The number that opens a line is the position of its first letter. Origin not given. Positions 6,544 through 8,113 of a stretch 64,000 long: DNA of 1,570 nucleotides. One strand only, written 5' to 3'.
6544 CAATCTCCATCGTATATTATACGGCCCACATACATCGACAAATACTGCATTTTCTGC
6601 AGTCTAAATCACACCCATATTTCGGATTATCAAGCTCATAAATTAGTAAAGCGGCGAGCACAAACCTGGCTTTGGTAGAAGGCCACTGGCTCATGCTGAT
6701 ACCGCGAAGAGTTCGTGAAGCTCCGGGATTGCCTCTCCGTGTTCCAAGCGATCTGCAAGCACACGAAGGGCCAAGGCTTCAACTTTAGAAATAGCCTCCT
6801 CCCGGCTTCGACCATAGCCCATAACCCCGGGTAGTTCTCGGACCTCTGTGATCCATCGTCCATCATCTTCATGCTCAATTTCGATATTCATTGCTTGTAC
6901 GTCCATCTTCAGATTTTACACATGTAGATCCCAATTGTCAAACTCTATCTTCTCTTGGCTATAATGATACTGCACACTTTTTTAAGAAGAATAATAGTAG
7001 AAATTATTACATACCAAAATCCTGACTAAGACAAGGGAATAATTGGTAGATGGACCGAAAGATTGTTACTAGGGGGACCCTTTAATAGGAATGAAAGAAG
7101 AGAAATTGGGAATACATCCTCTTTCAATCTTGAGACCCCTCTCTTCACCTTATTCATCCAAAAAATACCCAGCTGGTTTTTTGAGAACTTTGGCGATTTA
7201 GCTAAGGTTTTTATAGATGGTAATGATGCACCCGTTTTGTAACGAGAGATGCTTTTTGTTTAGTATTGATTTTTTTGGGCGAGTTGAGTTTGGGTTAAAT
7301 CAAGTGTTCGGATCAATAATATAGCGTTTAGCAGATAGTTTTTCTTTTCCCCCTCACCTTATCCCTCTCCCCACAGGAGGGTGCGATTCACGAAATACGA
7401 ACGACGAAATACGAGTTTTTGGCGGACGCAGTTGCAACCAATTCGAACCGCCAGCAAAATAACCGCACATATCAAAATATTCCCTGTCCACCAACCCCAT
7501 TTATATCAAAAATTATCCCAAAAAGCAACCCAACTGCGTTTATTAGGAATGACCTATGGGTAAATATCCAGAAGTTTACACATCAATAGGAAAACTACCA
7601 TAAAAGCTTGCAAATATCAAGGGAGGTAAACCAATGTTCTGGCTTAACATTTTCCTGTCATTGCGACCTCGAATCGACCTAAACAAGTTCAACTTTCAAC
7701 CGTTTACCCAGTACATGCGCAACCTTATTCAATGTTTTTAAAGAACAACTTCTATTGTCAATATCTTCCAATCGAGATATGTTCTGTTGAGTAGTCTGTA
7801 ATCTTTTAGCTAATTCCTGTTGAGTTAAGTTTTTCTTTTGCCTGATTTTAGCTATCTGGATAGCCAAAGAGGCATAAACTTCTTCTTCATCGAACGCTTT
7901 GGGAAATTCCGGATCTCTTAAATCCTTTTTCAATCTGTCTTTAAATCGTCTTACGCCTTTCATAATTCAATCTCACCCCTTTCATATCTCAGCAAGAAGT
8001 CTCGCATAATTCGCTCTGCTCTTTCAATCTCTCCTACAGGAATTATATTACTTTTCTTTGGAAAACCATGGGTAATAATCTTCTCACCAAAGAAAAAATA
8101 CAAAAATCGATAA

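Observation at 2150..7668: Three diverged direct copies of a ~0.5 kb two-armed unit partition a cassette-like islet (Fic/NudC, HicBA, RelE/XRE)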

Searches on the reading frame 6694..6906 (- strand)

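Call 10: search_protein_families(library=pfam, max_evalue=0.01, proteins=[window:6694-6906:-])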
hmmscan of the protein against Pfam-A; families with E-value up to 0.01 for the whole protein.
window:6694-6906:- (71 aa): 3 families
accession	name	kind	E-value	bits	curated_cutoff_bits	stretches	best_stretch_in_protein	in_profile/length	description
PF15919.11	HicB_lk_antitox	-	0.002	18.7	27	1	8-66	3-61/123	HicB_like antitoxin of bacterial toxin-antitoxin system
PF24113.1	DUF7387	-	0.006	17.4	27.9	1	7-48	13-54/85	Family of unknown function (DUF7387)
PF21748.3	UPF0150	-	0.0086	16.4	27.3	0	13-61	16-64/64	UPF0150-like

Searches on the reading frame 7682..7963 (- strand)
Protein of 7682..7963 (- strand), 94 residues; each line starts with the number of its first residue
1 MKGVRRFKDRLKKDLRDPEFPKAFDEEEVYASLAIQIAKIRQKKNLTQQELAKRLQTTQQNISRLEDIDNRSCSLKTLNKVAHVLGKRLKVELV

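Call 10: search_protein_families(library=pfam, max_evalue=0.01, proteins=[window:7682-7963:-])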
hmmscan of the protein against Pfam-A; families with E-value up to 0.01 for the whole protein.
window:7682-7963:- (94 aa): 10 families
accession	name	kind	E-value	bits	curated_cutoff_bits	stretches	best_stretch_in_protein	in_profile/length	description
PF13744.12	HTH_37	-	1.7e-10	41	27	1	17-91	4-77/80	Helix-turn-helix domain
PF01381.28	HTH_3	-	6.1e-09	36.2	23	1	37-89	1-52/55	Helix-turn-helix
PF13443.12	HTH_26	-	7e-06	26.6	22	1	37-86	2-51/63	Cro/C1-type HTH DNA-binding domain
PF13560.12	HTH_31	-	8.3e-06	26.5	27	1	33-86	2-55/64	Helix-turn-helix domain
PF12844.13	HTH_19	-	7.6e-05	23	30.2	1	37-67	4-34/64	Helix-turn-helix domain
PF04799.18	Fzo_mitofusin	-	0.00015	21.7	27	1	27-88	93-151/161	fzo-like conserved region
PF04545.22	Sigma70_r4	-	0.0012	18.7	24.1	1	41-66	16-41/50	Sigma-70, region 4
PF01047.28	MarR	-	0.0015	18.8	24.6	1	39-65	11-37/59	MarR family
PF12802.13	MarR_2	-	0.0018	18.9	27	1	43-65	18-40/61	MarR family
PF03280.19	Lipase_chap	-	0.0018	18.7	25.7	1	23-62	51-90/192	Proteobacterial lipase chaperone protein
